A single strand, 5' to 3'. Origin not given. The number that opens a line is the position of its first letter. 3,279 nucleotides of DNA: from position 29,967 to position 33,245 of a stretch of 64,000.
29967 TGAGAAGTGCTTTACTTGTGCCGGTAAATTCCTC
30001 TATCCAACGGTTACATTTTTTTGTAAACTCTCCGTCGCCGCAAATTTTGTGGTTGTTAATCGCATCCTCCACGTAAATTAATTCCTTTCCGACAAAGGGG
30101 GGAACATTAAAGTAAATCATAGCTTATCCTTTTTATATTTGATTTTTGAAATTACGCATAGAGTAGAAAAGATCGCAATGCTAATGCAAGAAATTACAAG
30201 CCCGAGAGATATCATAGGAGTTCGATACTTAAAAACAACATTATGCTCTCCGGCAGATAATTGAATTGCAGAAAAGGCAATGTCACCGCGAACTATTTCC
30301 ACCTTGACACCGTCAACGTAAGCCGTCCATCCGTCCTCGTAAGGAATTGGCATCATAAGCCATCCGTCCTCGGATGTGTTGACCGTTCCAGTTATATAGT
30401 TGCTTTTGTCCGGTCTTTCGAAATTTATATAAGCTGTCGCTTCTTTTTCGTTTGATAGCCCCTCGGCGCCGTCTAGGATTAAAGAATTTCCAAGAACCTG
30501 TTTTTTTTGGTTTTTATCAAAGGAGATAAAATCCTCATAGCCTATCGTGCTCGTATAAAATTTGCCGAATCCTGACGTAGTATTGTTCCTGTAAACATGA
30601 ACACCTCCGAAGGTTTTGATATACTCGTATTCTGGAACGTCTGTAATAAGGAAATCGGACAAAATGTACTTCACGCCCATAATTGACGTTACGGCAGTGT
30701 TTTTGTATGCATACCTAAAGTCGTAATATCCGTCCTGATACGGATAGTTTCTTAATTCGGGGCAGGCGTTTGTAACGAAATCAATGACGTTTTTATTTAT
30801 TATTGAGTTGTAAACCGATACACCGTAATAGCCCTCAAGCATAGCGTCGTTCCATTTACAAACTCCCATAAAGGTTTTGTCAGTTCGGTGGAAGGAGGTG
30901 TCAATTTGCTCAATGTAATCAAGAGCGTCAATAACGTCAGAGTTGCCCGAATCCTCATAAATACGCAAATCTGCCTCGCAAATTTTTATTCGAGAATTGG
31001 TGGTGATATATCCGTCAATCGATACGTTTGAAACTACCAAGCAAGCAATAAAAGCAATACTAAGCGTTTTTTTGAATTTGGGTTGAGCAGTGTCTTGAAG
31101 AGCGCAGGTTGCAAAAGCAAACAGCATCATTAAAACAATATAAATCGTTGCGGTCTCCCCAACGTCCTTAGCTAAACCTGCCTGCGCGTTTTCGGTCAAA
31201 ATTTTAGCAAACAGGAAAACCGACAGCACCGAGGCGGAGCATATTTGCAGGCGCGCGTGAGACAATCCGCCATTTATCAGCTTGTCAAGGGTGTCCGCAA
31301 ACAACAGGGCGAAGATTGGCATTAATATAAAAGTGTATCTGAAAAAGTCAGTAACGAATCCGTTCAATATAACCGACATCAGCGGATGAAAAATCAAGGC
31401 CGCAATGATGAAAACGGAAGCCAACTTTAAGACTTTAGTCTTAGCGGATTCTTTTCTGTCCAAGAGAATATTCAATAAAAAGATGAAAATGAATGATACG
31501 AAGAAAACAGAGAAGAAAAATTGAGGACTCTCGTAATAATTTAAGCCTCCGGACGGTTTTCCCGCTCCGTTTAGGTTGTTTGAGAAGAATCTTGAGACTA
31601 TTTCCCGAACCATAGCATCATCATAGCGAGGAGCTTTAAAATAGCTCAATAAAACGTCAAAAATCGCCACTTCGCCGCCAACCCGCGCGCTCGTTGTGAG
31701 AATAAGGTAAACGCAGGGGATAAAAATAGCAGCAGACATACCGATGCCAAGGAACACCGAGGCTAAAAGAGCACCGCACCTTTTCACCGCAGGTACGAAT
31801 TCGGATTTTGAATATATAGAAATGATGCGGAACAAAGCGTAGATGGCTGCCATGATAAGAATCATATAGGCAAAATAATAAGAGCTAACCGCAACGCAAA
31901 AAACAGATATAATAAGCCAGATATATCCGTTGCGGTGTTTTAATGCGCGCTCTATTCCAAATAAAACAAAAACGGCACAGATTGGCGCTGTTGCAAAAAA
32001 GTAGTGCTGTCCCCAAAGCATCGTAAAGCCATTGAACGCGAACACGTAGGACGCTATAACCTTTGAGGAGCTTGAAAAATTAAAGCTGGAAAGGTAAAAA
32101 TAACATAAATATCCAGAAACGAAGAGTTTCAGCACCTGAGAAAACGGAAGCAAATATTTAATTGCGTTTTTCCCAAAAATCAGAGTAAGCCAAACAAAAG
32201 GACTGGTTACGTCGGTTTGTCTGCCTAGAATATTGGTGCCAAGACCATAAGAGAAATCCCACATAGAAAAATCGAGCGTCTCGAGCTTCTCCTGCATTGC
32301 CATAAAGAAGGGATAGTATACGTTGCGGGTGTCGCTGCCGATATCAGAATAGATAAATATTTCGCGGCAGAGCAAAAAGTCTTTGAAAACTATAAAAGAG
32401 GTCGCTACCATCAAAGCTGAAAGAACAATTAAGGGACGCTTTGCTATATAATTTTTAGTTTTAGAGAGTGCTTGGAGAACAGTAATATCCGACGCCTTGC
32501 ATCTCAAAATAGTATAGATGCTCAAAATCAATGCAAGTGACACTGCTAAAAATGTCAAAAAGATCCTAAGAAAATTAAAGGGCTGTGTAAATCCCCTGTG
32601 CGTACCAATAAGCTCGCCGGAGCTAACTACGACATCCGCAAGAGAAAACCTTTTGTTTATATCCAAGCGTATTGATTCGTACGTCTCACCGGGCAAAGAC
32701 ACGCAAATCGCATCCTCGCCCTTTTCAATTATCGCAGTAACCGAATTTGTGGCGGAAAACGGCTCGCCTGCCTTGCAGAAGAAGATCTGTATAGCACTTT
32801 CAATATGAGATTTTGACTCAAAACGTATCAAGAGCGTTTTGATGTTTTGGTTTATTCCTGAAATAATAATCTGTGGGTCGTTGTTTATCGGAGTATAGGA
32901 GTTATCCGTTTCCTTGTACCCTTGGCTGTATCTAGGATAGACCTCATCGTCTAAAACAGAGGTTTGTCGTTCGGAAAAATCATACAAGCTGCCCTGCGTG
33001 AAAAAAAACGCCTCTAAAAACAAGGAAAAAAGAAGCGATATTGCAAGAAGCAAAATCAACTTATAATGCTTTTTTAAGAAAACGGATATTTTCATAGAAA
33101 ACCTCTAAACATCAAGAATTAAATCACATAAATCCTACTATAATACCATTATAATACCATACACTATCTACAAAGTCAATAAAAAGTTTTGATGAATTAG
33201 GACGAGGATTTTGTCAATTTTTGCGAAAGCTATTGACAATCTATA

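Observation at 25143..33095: Arn-like seven-gene operon in a Gram-positive spore former: candidate undescribed lipid-linked amino-sugar surface-modification system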

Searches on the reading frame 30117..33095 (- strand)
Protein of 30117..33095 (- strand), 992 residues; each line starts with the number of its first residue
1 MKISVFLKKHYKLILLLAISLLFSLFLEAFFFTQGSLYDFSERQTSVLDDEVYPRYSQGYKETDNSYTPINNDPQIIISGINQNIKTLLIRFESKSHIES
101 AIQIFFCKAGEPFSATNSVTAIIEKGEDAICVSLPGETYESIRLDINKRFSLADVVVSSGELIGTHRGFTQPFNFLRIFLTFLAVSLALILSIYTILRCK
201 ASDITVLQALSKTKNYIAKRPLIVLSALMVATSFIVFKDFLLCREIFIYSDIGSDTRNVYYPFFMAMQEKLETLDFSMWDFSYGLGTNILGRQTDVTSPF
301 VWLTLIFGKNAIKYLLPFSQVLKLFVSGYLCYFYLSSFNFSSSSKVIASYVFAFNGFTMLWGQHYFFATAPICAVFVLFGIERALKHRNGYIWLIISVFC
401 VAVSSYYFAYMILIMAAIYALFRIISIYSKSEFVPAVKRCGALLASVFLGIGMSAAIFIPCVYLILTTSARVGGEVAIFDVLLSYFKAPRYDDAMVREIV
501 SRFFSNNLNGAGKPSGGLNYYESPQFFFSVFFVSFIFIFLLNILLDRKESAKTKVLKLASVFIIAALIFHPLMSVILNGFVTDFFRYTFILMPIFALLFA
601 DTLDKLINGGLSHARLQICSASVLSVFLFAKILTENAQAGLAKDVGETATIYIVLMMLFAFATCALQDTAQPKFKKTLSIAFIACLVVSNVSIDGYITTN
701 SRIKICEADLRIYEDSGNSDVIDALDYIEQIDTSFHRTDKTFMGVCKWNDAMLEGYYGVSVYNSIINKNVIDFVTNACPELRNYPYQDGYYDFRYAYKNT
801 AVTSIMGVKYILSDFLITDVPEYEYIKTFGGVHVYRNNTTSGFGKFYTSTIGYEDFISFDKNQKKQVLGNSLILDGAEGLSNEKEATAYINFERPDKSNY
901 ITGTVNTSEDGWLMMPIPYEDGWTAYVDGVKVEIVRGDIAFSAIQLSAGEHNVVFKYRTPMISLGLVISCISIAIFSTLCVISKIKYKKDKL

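Call 3: search_protein_families(library=pfam, proteins=[window:30117-33095:-], max_evalue=0.01)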
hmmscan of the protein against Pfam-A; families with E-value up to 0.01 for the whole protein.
window:30117-33095:- (992 aa): 1 family
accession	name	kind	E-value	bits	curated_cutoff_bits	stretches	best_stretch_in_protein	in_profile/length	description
PF09586.16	YfhO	-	5.8e-70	237.1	28.5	2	254-865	29-612/835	Bacterial membrane protein YfhO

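Call 4: search_protein_families(library=ncbifam, proteins=[window:30117-33095:-], max_evalue=0.01)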
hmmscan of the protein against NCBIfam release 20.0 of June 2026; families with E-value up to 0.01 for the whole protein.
window:30117-33095:- (992 aa): 2 families
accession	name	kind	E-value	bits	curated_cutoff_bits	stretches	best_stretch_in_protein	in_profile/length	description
NF047590.1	GlcsyltransPgfM2Strep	equivalog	2.1e-19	69.2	1500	2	223-774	30-548/884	glycosyltransferase PgfM2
NF047589.1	GlcsyltransPgfM1Strep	equivalog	1.6e-11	43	1400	1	900-980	870-951/955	glycosyltransferase PgfM1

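Call 45: find_homologous_proteins(query=window:30117-33095:-)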
Query window:30117-33095:- (992 aa): 108 proteins with E <= 0.001 among 8000 candidates.
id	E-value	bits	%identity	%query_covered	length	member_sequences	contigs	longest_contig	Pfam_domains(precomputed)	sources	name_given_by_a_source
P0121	0.0e+0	2207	100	100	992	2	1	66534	PF09586.17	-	-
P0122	2.2e-271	921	45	99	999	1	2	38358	PF09586.17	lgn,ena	-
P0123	1.3e-245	836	43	100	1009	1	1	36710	PF09586.17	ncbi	-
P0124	9.8e-204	697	44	78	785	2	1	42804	PF09586.17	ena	-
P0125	3.0e-203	696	44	77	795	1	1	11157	PF09586.17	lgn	-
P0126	2.2e-202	693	42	78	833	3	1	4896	PF09586.17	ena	-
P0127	9.3e-200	684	43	77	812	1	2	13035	PF09586.17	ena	-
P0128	3.9e-199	682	42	79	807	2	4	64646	PF09586.17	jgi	-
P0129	1.4e-195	670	42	79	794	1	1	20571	PF09586.17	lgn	-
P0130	1.5e-195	670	42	77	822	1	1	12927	PF09586.17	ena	-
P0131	1.6e-193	664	43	78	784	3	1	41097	PF09586.17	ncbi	-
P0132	2.8e-184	633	41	78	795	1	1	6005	PF09586.17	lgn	-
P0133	1.4e-182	627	41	78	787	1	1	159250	PF09586.17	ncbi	-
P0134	2.0e-159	551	39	78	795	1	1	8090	PF09586.17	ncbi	-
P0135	2.0e-156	541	37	78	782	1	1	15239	PF09586.17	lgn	-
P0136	1.8e-153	531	37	78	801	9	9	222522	PF09586.17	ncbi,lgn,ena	-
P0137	1.7e-151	525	36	78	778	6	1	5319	PF09586.17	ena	-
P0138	2.0e-126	442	40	55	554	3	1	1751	PF09586.17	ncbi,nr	ncbi:MAG: YfhO family protein, partial [Clostridia bacterium]|nr:YfhO family protein [Clostridia bac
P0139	5.0e-121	424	30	92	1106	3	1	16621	PF09586.17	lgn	-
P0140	1.9e-115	405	31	89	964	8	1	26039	PF09586.17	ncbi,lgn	-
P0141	2.1e-113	398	30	92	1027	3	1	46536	PF09586.17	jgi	-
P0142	1.0e-112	396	31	78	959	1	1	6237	PF09586.17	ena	-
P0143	2.8e-111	391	32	78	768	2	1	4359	PF09586.17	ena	-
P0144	1.1e-102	363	31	75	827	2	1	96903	PF09586.17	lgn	-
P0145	3.1e-102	361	30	77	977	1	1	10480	PF09586.17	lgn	-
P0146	4.8e-95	338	31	66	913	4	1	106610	PF09586.17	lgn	-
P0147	7.4e-95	337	28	70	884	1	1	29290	PF09586.17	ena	-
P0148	2.4e-94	335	28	70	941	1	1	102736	PF09586.17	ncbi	-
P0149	6.2e-94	334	30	78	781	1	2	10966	PF09586.17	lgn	-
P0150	4.2e-92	328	31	68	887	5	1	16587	PF09586.17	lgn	-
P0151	4.6e-92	328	28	78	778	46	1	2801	PF09586.17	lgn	-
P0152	1.8e-90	323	31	78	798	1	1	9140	PF09586.17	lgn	-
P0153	4.0e-90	321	29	70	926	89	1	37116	PF09586.17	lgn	-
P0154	4.9e-88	315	27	67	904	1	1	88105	PF09586.17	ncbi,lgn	-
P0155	1.5e-85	306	29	65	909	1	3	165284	PF09586.17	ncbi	-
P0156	2.3e-85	306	29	65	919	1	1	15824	PF09586.17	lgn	-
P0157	1.2e-84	303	31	79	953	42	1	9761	PF09586.17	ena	-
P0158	2.1e-82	296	31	79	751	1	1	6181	PF09586.17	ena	-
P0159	2.3e-82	296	28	70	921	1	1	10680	PF09586.17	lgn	-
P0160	1.8e-78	283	30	39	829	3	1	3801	PF09586.17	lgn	-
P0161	3.2e-77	279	34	38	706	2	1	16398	PF09586.17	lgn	-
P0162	7.8e-73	264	26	92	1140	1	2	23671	PF09586.17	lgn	-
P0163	1.7e-72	263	28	67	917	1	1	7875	PF09586.17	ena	-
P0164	2.2e-72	263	27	71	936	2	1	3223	PF09586.17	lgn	-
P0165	1.1e-68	250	28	72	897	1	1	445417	PF09586.17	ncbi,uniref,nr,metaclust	ncbi:YfhO family protein [Bacillus sp. FJAT-29814]|uniref:YfhO family protein n=1 Tax=Bacillus sp. F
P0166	5.0e-66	242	29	65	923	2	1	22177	PF09586.17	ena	-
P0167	1.9e-63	233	26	75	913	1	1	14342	PF09586.17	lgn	-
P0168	1.3e-59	220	28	76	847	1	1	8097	PF09586.17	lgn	-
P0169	1.3e-59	220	28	77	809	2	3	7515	PF09586.17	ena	-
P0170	1.4e-59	220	26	74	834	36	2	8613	PF09586.17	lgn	-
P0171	3.8e-56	209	25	78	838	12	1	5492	PF09586.17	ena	-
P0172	4.0e-54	202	26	77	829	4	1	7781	PF09586.17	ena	-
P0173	1.3e-53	201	24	75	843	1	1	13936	PF09586.17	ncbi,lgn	-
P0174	1.4e-53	201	25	77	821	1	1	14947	PF09586.17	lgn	-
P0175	9.6e-53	198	30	38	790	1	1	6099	PF09586.17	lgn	-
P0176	1.5e-52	197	25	79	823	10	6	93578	PF09586.17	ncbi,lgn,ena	-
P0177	2.6e-52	196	24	75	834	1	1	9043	PF09586.17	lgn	-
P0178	3.7e-51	192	27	78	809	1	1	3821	PF09586.17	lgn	-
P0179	6.1e-51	192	25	80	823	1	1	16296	PF09586.17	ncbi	-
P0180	9.2e-51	191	23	79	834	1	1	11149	PF09586.17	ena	-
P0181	1.1e-50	191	26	78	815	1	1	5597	PF09586.17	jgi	-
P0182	2.3e-50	190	25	78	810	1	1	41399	PF09586.17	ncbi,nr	ncbi:MAG: YfhO family protein [Bacteroidetes bacterium]|nr:YfhO family protein [Bacteroidota bacteri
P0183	4.8e-50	189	25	78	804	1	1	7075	PF09586.17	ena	-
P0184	9.7e-50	188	25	76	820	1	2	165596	PF09586.17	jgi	jgi:uncharacterized membrane protein YfhO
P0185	4.3e-49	186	27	78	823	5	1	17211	PF09586.17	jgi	jgi:uncharacterized membrane protein YfhO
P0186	4.7e-49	186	24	80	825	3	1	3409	PF09586.17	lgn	-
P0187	6.8e-49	185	25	78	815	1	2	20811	PF09586.17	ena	-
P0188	1.5e-48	184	25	77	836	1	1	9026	PF09586.17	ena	-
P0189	3.2e-48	183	25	78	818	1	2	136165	PF09586.17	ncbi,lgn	-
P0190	6.3e-48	182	25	78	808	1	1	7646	PF09586.17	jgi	jgi:uncharacterized membrane protein YfhO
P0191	1.0e-47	181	26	78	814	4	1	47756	PF09586.17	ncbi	ncbi:MAG: YfhO family protein [Bacteroidia bacterium]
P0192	2.6e-47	180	26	77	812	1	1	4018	PF09586.17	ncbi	-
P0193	8.4e-47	178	26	76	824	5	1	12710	PF09586.17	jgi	-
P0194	1.6e-46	177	25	66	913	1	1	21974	PF09586.17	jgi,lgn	jgi:uncharacterized membrane protein YfhO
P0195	3.8e-46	176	26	78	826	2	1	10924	PF09586.17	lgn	-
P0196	5.2e-46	175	25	77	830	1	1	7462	PF09586.17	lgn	-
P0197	5.9e-46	175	23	78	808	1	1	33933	PF09586.17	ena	-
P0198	6.2e-46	175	26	79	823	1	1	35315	PF09586.17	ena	-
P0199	1.1e-45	174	24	78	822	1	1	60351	PF09586.17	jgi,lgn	-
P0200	9.8e-45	171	25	67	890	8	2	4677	PF09586.17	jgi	-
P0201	3.7e-44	169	25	78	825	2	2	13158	PF09586.17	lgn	-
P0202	1.5e-43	167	24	77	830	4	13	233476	PF09586.17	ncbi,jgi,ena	jgi:uncharacterized membrane protein YfhO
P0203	2.6e-43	167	25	77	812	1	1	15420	PF09586.17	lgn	-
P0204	2.7e-41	160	25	65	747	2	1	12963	PF09586.17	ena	-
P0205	1.3e-39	154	24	74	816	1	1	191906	PF09586.17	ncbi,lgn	-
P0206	7.5e-37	145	24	75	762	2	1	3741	PF09586.17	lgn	-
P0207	5.8e-34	136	22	76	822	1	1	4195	PF09586.17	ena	-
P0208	1.8e-33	134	23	73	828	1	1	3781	PF09586.17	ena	-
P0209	8.1e-32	128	23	77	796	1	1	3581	PF09586.17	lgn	-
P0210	1.1e-30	125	25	63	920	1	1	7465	PF09586.17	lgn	-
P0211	3.9e-27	113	23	76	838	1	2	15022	PF09586.17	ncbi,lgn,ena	-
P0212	7.5e-24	102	22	78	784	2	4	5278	PF09586.17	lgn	-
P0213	6.2e-21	92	21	64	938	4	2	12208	PF09586.17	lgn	-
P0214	3.0e-15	74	22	64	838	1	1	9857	PF09586.17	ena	-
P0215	5.2e-13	66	37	9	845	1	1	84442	PF09586.17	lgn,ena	-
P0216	3.6e-12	63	23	27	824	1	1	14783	PF09586.17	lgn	-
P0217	9.8e-12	62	22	63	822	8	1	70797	PF09586.17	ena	-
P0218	1.4e-10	58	27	9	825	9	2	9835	PF09586.17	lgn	-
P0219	7.4e-8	49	23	13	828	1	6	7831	PF09586.17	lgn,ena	-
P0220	8.3e-8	49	23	13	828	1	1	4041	PF09586.17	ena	-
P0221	1.3e-7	48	38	6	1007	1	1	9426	PF09586.17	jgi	jgi:hypothetical protein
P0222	3.7e-6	44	30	9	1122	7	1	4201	PF09586.17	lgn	-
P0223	1.7e-5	41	30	8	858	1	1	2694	PF09586.17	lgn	-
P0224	5.2e-5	40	32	8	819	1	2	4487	PF09586.17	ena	-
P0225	1.2e-4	39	31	9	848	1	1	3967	PF09586.17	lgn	-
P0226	3.0e-4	37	38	7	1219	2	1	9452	PF13641.13,PF09586.17,PF00535.33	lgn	-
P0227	3.0e-4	37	23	13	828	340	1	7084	PF09586.17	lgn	-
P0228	7.5e-4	36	26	9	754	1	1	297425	PF09586.17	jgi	jgi:hypothetical protein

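Call 46: find_encoding_contigs(protein=P0122, flank=9000, max_places=1)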
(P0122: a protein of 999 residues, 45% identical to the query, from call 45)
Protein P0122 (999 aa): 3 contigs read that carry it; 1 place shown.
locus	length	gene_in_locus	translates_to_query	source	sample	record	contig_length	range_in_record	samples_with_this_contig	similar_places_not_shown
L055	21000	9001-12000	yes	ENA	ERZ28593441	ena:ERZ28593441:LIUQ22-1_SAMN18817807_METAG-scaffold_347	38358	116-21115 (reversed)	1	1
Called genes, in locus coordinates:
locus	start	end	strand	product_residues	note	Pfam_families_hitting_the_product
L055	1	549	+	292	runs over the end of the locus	PF01370:Epimerase, PF02719:Polysacc_synt_2, PF04321:RmlD_sub_bind, PF16363:GDP_Man_Dehyd, PF07993:NAD_binding_4 (weak)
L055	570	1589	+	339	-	PF01073:3Beta_HSD, PF01370:Epimerase, PF02719:Polysacc_synt_2, PF04321:RmlD_sub_bind, PF16363:GDP_Man_Dehyd, PF07993:NAD_binding_4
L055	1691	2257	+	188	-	PF00908:dTDP_sugar_isom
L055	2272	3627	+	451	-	PF01061:ABC2_membrane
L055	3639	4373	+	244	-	PF00005:ABC_tran, PF13304:AAA_21 (faint)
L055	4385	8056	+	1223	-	PF07021:MetW, PF08241:Methyltransf_11, PF08242:Methyltransf_12, PF13489:Methyltransf_23, PF13649:Methyltransf_25, PF13847:Methyltransf_31, PF13641:Glyco_tranf_2_3, PF00535:Glycos_transf_2, +5 more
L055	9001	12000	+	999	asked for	PF09586:YfhO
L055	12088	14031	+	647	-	-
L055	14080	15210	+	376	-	PF01041:DegT_DnrJ_EryC1, PF00155:Aminotran_1_2, PF00266:Aminotran_5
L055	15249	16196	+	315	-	PF01370:Epimerase, PF16363:GDP_Man_Dehyd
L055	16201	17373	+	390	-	PF02655:ATP-grasp_3, PF02786:CPSase_L_D2 (weak), PF07478:Dala_Dala_lig_C, PF13535:ATP-grasp_4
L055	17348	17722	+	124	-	PF00892:EamA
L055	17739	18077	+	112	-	PF00892:EamA (weak)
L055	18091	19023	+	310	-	PF00535:Glycos_transf_2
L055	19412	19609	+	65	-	-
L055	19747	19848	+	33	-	-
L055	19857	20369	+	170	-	PF00589:Phage_integrase (weak)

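Call 47: find_encoding_contigs(protein=P0123, flank=9000, max_places=1)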
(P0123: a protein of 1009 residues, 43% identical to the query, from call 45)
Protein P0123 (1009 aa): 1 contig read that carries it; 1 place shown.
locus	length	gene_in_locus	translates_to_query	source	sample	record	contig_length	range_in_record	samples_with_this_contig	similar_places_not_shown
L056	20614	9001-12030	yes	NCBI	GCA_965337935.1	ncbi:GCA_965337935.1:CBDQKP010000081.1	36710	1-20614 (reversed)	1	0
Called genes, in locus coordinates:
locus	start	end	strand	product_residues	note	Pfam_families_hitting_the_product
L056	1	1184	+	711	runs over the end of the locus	PF03772:Competence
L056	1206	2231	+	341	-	PF21694:DNA_pol3_delta_C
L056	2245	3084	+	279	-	PF02457:DAC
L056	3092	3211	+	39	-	-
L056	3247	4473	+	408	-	PF06245:DUF1015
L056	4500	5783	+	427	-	PF00696:AA_kinase, PF13840:ACT_7 (faint), PF01842:ACT (weak), PF22468:ACT_9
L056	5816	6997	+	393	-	PF00390:malic, PF00208:ELFV_dehydrog (weak), PF03949:Malic_M, PF01262:AlaDh_PNT_C (weak)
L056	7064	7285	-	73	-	PF04324:Fer2_BFD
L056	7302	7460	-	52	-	PF00301:Rubredoxin, PF21349:RUBY_RBDX (faint)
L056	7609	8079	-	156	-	PF01809:YidD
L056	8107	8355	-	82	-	-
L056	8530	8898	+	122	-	-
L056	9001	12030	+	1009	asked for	PF09586:YfhO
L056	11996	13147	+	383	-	PF00155:Aminotran_1_2, PF01041:DegT_DnrJ_EryC1, PF00266:Aminotran_5 (weak)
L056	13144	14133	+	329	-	PF01073:3Beta_HSD (weak), PF01370:Epimerase, PF16363:GDP_Man_Dehyd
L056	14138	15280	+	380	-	PF02655:ATP-grasp_3, PF02786:CPSase_L_D2, PF07478:Dala_Dala_lig_C, PF13535:ATP-grasp_4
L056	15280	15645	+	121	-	PF00892:EamA (weak)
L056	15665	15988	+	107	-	PF00892:EamA (weak)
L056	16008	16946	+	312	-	PF00535:Glycos_transf_2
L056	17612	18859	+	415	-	PF02811:PHP (weak)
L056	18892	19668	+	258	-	PF00106:adh_short, PF13561:adh_short_C2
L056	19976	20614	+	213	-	?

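Call 48: find_encoding_contigs(protein=P0124, flank=9000, max_places=1)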
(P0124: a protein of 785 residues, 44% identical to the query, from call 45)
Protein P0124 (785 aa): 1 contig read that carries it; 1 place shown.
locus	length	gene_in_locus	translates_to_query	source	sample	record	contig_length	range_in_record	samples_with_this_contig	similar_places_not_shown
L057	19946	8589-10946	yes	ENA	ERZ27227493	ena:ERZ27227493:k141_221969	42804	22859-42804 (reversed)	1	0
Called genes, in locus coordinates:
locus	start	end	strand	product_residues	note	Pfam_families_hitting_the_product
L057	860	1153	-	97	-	PF01527:HTH_Tnp_1, PF13384:HTH_23 (faint), PF13518:HTH_28 (weak), PF13551:HTH_29 (weak)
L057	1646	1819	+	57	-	-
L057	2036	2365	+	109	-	-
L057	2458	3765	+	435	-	PF01553:Acyltransferase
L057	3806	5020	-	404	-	PF07690:MFS_1, PF23262:NFD4_C (faint), PF07690:MFS_1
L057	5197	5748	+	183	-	PF02525:Flavodoxin_2, PF03358:FMN_red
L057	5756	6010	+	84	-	PF04607:RelA_SpoT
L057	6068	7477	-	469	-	PF13520:AA_permease_2, PF00324:AA_permease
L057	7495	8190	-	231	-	PF00857:Isochorismatase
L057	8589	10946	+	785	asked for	PF09586:YfhO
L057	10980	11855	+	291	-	PF16227:DUF4886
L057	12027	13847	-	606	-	-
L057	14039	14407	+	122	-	-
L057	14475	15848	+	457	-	PF00860:Xan_ur_permease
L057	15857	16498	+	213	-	PF14681:UPRTase, PF00156:Pribosyltran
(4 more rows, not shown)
